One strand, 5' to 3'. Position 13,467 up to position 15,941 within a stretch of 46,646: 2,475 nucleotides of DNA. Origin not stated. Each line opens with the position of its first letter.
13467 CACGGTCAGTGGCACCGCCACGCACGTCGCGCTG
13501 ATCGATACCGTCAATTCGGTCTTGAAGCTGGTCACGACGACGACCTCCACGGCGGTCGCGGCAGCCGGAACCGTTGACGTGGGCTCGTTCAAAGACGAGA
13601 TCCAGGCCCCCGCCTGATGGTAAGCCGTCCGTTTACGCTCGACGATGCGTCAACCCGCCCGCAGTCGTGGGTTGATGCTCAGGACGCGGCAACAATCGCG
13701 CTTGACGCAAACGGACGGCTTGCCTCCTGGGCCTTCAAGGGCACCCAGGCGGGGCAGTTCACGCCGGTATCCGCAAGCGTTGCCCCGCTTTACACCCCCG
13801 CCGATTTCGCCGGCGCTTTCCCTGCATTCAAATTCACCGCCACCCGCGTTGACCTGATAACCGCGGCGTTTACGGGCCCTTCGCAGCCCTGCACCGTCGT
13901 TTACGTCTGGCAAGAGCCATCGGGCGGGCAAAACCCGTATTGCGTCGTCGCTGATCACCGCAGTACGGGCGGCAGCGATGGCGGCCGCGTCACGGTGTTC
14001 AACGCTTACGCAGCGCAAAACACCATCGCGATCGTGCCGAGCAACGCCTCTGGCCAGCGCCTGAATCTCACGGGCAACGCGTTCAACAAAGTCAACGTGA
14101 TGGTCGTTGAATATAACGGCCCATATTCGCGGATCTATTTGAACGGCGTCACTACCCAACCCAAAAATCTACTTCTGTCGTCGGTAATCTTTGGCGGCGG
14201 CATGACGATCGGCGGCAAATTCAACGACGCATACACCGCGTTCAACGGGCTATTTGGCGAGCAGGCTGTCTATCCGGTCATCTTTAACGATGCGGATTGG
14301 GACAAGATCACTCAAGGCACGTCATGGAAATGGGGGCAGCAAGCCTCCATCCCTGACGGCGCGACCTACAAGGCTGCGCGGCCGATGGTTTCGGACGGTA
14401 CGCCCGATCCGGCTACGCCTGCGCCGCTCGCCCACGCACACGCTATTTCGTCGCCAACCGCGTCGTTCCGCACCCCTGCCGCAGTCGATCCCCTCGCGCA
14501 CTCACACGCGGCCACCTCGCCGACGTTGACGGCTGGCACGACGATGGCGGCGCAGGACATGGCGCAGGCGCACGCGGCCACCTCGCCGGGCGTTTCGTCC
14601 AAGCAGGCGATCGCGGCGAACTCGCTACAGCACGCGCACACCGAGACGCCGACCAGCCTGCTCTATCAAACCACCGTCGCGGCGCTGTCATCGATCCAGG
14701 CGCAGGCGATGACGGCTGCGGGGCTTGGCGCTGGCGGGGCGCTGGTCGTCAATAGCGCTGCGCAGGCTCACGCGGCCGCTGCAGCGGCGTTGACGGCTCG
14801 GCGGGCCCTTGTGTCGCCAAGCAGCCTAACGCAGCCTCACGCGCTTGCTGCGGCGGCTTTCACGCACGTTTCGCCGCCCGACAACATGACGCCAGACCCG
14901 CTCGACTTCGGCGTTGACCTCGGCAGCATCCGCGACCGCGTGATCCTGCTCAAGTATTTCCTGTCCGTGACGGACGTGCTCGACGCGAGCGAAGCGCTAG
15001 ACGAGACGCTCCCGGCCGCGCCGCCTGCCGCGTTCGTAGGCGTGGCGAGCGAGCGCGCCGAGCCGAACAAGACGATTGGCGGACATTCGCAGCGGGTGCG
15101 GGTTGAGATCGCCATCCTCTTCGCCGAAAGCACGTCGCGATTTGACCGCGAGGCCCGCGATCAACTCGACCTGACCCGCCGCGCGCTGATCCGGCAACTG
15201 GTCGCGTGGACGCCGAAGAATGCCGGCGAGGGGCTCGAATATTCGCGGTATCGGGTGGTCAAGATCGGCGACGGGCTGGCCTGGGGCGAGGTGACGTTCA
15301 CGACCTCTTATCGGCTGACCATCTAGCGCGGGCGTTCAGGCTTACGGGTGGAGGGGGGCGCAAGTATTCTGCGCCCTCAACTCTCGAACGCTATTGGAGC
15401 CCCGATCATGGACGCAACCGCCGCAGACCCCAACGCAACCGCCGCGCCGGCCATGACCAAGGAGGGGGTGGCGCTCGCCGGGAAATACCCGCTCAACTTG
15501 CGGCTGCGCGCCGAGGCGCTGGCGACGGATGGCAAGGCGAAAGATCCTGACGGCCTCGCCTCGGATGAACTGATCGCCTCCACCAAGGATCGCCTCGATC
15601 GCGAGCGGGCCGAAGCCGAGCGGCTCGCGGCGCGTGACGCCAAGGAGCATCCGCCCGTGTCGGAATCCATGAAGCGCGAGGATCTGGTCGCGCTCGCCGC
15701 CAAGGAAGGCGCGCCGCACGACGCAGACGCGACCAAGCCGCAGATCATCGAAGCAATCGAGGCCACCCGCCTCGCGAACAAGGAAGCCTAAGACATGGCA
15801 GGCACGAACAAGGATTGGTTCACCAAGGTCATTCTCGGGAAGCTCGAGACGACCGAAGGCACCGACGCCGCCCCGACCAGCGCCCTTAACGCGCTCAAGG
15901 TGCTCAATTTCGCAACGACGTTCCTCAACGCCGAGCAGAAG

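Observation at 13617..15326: LamG lectin - repeat stalk - neck protein fusion: a candidate collar or whisker displayed at the head-tail junction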

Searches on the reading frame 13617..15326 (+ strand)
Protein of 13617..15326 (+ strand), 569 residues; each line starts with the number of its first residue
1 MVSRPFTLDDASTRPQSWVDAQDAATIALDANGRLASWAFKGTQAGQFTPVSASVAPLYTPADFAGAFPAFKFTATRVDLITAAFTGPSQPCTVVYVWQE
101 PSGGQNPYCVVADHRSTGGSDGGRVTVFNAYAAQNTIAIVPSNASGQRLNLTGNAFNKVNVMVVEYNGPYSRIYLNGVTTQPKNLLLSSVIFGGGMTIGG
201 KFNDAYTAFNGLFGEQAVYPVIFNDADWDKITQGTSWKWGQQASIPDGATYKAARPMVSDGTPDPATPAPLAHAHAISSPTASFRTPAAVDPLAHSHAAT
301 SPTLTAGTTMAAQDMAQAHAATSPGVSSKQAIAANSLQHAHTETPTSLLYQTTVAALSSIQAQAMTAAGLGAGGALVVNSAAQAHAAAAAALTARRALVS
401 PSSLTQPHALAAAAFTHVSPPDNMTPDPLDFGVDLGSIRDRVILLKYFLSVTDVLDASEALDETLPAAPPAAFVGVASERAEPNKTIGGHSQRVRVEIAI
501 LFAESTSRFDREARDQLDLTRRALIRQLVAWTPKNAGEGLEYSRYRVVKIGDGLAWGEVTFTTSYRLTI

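Call 3: search_protein_families(library=pfam, proteins=[window:13617-15326:+], max_evalue=0.1)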
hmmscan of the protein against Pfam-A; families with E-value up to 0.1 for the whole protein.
window:13617-15326:+ (569 aa): 2 families
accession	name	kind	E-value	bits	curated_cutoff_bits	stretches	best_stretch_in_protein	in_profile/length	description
PF23840.1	Phage_tail_terminator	-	1.4e-14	54.7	27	1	424-568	1-146/150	Phage tail terminator protein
PF13385.13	Laminin_G_3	-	0.069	13.7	27.6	1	95-224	21-146/151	Concanavalin A-like lectin/glucanases superfamily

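Call 4: search_protein_families(library=phrogs, proteins=[window:13617-15326:+], max_evalue=0.01)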
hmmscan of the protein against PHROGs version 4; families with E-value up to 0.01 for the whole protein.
window:13617-15326:+ (569 aa): 1 family
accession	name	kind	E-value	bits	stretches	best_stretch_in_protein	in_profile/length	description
phrog_209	-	head and packaging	2.8e-09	38.1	1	457-568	30-144/163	portal protein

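Call 5: find_homologous_proteins(query=window:13617-15326:+)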
Query window:13617-15326:+ (569 aa): 2 proteins with E <= 0.001 among 8000 candidates.
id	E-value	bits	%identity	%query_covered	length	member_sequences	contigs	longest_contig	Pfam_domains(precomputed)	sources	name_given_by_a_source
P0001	0.0e+0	1255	100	100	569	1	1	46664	PF23840.2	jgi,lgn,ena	-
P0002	1.9e-49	187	42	46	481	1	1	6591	-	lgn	-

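Call 6: search_dna_similar(query=window:13617-15326:+, collection=phages, mode=protein, max_rows=30)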
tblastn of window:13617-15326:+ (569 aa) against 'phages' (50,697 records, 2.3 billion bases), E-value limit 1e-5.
No match.

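Call 8: find_encoding_contigs(protein=P0002, flank=6000)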
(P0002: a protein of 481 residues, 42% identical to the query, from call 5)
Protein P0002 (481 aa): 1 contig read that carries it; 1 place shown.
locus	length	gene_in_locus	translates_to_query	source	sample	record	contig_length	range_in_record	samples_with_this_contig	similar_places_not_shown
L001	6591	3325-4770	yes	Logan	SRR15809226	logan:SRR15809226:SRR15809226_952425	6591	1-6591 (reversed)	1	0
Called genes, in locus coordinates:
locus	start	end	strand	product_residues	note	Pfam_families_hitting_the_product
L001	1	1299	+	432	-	?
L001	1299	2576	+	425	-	PF04860:Phage_portal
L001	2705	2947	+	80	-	-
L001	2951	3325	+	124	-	-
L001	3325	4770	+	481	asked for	-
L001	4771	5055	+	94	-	PF23148:Gp77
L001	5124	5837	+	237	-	PF04586:Peptidase_S78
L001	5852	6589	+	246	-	?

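Call 9: find_encoding_contigs(protein=P0001, flank=10000)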
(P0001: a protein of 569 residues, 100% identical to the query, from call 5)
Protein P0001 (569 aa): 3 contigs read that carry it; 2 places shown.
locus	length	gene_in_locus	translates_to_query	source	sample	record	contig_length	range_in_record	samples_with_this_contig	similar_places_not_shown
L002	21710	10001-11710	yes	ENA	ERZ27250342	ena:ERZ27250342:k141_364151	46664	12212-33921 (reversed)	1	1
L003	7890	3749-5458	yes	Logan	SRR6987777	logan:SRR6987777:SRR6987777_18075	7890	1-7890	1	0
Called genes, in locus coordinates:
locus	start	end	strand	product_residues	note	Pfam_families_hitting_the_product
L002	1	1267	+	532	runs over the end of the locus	-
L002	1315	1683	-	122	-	-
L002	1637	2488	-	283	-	-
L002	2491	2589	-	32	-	-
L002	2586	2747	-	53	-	-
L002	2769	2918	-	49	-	-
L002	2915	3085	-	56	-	-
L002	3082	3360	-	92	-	-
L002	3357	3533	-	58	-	-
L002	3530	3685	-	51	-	-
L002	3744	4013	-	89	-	-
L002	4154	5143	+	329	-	-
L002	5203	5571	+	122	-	PF09956:Phage_cement_2 (weak)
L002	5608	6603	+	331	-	-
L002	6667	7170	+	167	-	-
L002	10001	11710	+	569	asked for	PF23840:Phage_tail_terminator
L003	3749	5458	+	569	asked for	PF23840:Phage_tail_terminator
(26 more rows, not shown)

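Call 75: search_dna_similar(query=L001:4771-5052:+, collection=phages, mode=protein, max_evalue=0.01, max_rows=30)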
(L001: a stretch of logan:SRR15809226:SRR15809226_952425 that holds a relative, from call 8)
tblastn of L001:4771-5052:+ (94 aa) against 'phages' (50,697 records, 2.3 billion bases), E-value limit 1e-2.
No match.

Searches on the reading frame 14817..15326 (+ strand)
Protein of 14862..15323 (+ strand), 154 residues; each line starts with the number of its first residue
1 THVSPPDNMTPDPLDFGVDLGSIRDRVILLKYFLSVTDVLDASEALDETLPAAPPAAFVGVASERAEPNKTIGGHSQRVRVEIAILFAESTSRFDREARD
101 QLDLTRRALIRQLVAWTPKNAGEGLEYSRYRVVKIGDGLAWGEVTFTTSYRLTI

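Call 12: find_homologous_proteins(query=window:14862-15323:+)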
Query seq(154 aa) (154 aa): 18 proteins with E <= 0.001 among 177 candidates.
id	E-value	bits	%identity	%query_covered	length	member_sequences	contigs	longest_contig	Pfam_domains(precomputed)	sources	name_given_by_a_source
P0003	9.6e-66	238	77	95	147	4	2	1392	PF23840.2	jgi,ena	-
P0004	9.1e-60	219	70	95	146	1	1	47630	PF23840.2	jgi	jgi:hypothetical protein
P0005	2.0e-58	214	68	94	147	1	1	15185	PF23840.2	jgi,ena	-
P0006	5.7e-58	213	67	92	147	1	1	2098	PF23840.2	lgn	-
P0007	1.4e-57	211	66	93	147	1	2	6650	PF23840.2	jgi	jgi:hypothetical protein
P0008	3.3e-57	210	66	93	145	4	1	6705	PF23840.2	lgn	-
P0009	3.1e-56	207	66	95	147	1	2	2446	PF23840.2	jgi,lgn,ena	-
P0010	8.6e-56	206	68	92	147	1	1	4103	PF23840.2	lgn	-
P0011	9.5e-56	205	69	95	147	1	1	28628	PF23840.2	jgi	jgi:hypothetical protein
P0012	2.7e-55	204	66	94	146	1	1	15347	PF23840.2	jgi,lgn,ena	-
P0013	7.4e-55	203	67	93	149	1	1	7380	PF23840.2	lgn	-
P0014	2.0e-54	201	67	94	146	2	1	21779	PF23840.2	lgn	-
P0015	3.6e-54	200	66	93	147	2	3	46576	PF23840.2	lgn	-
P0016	5.9e-53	196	67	93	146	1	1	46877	PF23840.2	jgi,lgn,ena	-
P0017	3.8e-49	184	60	94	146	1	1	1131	PF23840.2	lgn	-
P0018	1.4e-44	169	59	95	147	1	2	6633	PF23840.2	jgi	jgi:hypothetical protein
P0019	1.7e-44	169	57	95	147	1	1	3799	PF23840.2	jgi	jgi:hypothetical protein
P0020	5.0e-35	138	54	92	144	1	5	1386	PF23840.2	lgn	-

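Call 13: find_encoding_contigs(protein=P0004, flank=8000, max_places=2)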
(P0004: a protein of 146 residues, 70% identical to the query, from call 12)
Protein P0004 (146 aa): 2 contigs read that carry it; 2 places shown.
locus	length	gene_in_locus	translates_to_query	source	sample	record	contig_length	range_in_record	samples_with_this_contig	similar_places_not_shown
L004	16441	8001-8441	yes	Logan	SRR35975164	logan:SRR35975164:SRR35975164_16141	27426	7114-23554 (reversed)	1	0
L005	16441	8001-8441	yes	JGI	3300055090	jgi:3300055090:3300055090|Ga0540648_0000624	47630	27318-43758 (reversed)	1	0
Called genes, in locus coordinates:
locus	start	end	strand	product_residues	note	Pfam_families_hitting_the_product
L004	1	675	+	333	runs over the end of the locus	-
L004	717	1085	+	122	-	PF09956:Phage_cement_2 (weak)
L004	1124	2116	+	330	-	-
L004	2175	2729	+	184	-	-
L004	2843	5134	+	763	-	PF13472:Lipase_GDSL_2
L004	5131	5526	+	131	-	-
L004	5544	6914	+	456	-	PF09362:DUF1996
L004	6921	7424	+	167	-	PF07030:Phage_Mu_Gp36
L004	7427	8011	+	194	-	PF05069:Phage_tail_S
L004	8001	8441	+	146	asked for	PF23840:Phage_tail_terminator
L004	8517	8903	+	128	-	-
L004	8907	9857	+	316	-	-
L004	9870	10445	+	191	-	-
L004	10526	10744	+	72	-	-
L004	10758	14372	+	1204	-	-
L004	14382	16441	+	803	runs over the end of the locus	-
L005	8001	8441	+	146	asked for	PF23840:Phage_tail_terminator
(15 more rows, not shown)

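Call 14: find_encoding_contigs(protein=P0016, flank=8000, max_places=2)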
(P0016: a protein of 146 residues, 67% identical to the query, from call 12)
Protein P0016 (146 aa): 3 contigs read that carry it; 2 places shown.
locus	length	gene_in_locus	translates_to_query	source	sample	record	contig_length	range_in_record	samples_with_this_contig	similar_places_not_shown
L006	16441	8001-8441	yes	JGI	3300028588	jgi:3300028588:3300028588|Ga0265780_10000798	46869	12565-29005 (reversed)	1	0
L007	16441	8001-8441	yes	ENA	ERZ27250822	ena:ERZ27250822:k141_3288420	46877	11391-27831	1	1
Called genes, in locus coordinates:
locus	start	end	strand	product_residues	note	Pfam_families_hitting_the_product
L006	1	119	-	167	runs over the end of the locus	PF00075:RNase_H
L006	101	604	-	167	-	PF10979:DUF2786 (weak)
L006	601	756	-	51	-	-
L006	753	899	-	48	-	-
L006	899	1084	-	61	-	-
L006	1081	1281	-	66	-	-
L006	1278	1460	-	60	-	PF04957:RMF (faint)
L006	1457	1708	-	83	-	-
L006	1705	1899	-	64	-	-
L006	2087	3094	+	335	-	-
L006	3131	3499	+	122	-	PF09956:Phage_cement_2 (weak)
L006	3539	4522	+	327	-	-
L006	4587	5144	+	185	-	-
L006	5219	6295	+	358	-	-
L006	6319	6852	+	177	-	-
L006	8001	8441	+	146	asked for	PF23840:Phage_tail_terminator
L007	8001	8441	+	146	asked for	PF23840:Phage_tail_terminator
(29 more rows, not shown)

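Call 15: find_encoding_contigs(protein=P0015, flank=8000, max_places=2)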
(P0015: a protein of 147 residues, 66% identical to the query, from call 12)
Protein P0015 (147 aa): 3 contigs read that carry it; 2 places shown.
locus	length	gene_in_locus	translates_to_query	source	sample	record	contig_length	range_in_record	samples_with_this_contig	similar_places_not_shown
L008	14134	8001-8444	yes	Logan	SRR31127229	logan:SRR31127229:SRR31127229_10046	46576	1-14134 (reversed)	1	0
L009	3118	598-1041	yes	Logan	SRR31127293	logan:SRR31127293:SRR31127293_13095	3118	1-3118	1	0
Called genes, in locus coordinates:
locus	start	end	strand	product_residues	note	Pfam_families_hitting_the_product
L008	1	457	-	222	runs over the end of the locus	-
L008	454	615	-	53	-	-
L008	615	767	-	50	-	-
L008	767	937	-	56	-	-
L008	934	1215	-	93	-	-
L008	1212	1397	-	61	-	-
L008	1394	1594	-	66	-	-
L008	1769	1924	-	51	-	-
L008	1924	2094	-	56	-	-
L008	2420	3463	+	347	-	-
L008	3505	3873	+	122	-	PF09956:Phage_cement_2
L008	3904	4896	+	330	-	-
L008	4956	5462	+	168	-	-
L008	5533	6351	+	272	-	-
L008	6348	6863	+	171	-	-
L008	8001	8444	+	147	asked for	PF23840:Phage_tail_terminator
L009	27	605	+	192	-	PF05069:Phage_tail_S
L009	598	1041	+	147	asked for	PF23840:Phage_tail_terminator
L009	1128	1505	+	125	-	-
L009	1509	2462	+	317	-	-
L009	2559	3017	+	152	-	-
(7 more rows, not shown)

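Call 34: search_solved_structures(query=A1, max_evalue=1, show_alignments=2)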
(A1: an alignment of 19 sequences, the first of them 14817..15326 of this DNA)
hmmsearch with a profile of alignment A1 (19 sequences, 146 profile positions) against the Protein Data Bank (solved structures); distinct sequences matched with E-value up to 1: 0.

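Call 43: predict_structure(alignment_id=A1)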
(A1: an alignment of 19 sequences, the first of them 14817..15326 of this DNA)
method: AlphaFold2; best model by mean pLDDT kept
length: 169 residues; sequences in the alignment: 19
mean_pLDDT: 82.9   pTM: 0.74
mean pLDDT of the five models: 82.9, 81.8, 80.5, 79.3, 77.1
residues with pLDDT >= 90: 91; 70-90: 39; 50-70: 27; < 50: 12
segments of 3 or more residues with pLDDT < 50: 9-15
pLDDT, mean of each block of 10 residues (from residue 1): 50 53 55 93 94 84 77 95 76 94 81 87 97 96 95 92 91
secondary structure, 60 per line:
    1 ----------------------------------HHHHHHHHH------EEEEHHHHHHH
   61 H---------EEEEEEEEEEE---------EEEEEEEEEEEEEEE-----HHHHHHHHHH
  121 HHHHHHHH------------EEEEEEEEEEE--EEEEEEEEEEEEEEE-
elements in order: H35-43 E50-53 H54-61 E71-81 E91-105 H111-128 E141-151 E154-168

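Call 47: fold_search(model_id=the predicted structure, library=pdb)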
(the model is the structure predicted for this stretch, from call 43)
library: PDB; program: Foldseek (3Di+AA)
matches with E <= 10: 1376; with E <= 0.001: 34
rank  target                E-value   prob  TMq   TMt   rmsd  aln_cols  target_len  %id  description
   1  2gjv_A                1.4e-06  1.00  0.63  0.77   2.8       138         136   10  Crystal Structure of a Protein of Unknown Function from Salmonella typhimurium (released 2006-04-11)
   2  9khy_1                5.0e-06  1.00  0.60  0.59   3.5       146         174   17  Terminator and trunk structure of Escherichia phage Mu (released 2025-02-12)
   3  8v3t_L                8.5e-06  1.00  0.50  0.56   4.4       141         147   13  CryoEM Structure of Diffocin - precontracted - Collar (released 2024-08-28)
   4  9oab_Fa               1.8e-05  1.00  0.56  0.60   4.3       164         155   14  C3 reconstruction of the thermophilic bacteriophage P74-26 Neck (released 2026-01-28)
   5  8hqo_a                1.9e-05  1.00  0.52  0.55   6.5       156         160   12  Neck of DT57C bacteriophage in the full state (released 2023-12-13)
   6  8bcu_A                2.5e-05  1.00  0.48  0.50   9.2       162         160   12  Cryo-EM structure of the proximal end of bacteriophage T5 tail, after interaction with its receptor : p142 tail termin (released 2023-11-01)
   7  9lj8_A                2.6e-05  1.00  0.58  0.56   3.8       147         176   16  Tail structure of bacteriophage Mu in contracted state (released 2025-02-19)
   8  9ilv_A                3.7e-05  1.00  0.41  0.43   5.5       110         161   14  Structure of the bacteriophage T5 connector complex (released 2024-09-04)
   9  9rks_F                3.7e-05  1.00  0.47  0.47   6.2       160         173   16  Agrobacterium phage 7-7-1 neck 2 + tail terminator + tail sheath + tail tube (released 2025-12-10)
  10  8bcp_A                4.4e-05  1.00  0.49  0.52   7.9       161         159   12  Cryo-EM structure of the proximal end of bacteriophage T5 tail : p142 tail terminator protein hexamer and pb6 tail tub (released 2023-11-01)
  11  8gtf_k                6.3e-05  1.00  0.44  0.52   5.3       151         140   18  Cryo-EM model of the marine siphophage vB_DshS-R4C stopper-terminator complex (released 2023-07-12)
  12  8bcp_B                6.7e-05  1.00  0.47  0.51   5.2       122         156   15  Cryo-EM structure of the proximal end of bacteriophage T5 tail : p142 tail terminator protein hexamer and pb6 tail tub (released 2023-11-01)
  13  8kef_a                7.6e-05  1.00  0.37  0.29   8.0       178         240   12  Cyanophage A-1(L) neck/gp7-terminator (released 2024-04-17)
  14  6u5j_A                1.2e-04  1.00  0.48  0.50   7.3       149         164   15  CryoEM Structure of Pyocin R2 - postcontracted - collar (released 2020-04-15)
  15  9j1j_A                1.6e-04  1.00  0.45  0.56   4.6       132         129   15  Cap region of monocin (released 2025-01-08)
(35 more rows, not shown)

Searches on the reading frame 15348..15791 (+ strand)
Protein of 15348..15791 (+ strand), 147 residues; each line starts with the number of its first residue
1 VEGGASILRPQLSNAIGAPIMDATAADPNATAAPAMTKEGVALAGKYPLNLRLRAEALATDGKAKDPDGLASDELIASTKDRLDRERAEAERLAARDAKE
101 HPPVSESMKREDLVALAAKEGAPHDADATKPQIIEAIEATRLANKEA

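Call 3: search_protein_families(library=pfam, proteins=[window:15348-15791:+], max_evalue=0.1)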
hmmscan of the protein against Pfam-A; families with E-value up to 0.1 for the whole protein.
window:15348-15791:+ (147 aa): 0 families

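Call 4: search_protein_families(library=phrogs, proteins=[window:15348-15791:+], max_evalue=0.01)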
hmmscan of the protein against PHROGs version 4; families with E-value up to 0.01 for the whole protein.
window:15348-15791:+ (147 aa): 1 family
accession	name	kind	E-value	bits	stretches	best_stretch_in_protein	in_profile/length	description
phrog_38661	-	unknown function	1.8e-05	26.1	1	87-140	22-75/76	-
